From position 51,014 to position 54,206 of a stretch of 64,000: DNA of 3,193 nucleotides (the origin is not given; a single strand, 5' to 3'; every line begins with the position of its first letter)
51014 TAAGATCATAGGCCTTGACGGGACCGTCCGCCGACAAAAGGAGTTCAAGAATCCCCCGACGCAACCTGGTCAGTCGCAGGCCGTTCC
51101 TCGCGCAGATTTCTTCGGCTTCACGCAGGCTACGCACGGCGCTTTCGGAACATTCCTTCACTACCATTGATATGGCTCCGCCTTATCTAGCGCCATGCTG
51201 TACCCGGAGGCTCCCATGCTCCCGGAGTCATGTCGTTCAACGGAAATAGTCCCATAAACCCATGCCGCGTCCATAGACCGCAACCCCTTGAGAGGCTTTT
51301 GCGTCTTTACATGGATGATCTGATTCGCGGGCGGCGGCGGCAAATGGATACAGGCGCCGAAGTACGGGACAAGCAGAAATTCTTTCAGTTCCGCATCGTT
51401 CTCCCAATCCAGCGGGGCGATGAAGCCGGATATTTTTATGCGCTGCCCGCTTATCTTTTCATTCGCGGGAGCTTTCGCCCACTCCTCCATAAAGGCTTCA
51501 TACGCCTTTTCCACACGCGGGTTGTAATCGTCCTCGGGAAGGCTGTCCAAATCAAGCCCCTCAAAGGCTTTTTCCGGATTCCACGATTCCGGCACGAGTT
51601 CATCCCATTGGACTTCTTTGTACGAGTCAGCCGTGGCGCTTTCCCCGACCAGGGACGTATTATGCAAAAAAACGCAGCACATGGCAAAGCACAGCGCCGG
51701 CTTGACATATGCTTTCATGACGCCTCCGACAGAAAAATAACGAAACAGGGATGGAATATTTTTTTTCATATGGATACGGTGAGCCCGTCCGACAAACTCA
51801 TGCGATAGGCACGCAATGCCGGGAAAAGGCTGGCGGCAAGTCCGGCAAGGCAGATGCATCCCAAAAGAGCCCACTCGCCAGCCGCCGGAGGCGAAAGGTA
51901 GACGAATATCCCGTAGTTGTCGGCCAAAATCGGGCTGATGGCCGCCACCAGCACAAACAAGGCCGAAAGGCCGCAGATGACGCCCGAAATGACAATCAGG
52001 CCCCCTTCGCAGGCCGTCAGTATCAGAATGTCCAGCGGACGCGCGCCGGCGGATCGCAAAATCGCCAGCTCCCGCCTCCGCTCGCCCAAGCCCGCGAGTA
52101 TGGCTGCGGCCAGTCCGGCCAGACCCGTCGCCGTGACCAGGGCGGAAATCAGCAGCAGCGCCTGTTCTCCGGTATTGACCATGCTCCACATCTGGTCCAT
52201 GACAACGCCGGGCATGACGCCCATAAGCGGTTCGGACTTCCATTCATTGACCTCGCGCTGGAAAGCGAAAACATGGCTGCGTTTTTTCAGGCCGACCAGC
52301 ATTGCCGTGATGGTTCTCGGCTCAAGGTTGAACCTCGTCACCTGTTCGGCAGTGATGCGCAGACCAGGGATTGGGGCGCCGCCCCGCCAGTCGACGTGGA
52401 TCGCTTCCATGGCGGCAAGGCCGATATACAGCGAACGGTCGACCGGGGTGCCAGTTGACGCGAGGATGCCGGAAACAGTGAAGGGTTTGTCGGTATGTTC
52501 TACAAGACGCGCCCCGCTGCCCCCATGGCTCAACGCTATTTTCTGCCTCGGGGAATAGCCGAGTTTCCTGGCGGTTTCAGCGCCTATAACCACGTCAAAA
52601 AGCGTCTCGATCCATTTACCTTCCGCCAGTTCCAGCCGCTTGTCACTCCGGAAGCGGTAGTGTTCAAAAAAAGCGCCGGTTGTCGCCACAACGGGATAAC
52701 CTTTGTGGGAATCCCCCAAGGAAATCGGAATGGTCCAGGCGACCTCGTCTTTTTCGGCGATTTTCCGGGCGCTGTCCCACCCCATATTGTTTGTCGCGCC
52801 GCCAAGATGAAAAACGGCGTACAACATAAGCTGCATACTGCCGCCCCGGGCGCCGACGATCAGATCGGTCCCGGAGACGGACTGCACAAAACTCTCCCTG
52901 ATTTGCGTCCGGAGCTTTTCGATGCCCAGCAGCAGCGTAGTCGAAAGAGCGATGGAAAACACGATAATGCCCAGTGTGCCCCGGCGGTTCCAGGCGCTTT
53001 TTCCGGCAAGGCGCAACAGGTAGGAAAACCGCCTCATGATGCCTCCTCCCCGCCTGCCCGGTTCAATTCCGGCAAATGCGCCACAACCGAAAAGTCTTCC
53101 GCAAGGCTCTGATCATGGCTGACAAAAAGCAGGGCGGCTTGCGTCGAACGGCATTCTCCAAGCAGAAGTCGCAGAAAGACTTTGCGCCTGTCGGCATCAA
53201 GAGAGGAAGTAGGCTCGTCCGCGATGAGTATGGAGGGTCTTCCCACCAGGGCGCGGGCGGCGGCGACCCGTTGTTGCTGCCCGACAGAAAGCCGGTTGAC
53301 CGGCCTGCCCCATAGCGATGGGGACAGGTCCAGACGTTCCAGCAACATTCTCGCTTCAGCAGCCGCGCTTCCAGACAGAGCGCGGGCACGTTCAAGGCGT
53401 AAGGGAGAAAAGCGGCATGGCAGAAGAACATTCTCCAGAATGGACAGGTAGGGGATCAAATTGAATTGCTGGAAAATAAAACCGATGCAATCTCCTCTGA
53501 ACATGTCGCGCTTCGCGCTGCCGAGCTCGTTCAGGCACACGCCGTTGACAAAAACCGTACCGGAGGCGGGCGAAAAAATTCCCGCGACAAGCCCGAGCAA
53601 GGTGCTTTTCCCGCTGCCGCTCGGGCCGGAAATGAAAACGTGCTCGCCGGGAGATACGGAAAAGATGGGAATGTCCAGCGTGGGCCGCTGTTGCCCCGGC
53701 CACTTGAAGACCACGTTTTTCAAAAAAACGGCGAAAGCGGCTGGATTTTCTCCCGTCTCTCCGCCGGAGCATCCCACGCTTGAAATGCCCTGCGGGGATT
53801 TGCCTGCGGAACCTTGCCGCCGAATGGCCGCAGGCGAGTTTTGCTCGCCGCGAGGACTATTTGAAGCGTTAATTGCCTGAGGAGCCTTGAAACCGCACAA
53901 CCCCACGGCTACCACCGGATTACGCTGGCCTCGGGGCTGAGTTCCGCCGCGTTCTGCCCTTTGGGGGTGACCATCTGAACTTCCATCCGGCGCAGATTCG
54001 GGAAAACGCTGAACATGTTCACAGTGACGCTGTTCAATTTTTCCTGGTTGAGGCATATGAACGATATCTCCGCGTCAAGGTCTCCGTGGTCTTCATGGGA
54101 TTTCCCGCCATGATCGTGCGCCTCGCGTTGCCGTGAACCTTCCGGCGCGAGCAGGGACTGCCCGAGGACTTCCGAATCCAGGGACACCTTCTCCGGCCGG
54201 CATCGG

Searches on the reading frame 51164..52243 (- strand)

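Call 13: search_protein_families(library=pfam, proteins=[window:51164-52243:-], max_evalue=0.0001)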
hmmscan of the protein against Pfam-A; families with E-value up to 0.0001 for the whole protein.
window:51164-52243:- (360 aa): 1 family
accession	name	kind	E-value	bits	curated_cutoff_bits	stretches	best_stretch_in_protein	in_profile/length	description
PF11736.14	DUF3299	-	2.9e-40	138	22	1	213-356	1-138/139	Protein of unknown function (DUF3299)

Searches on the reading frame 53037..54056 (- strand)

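Call 13: search_protein_families(library=pfam, proteins=[window:53037-54056:-], max_evalue=0.0001)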
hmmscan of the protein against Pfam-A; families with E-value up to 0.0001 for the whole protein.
window:53037-54056:- (340 aa): 4 families
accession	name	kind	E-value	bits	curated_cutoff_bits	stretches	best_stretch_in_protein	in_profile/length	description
PF00005.33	ABC_tran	-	3.4e-28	99.4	25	1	132-284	6-137/137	ABC transporter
PF13304.12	AAA_21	-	1.6e-06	28.9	27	0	256-318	238-302/304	AAA domain, putative AbiEii toxin, Type IV TA system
PF13191.12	AAA_16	-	1.2e-05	26.3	32.6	1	132-297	20-154/167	AAA ATPase domain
PF13555.12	AAA_29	-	8.6e-05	22.6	27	0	134-165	19-50/61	P-loop containing region of AAA domain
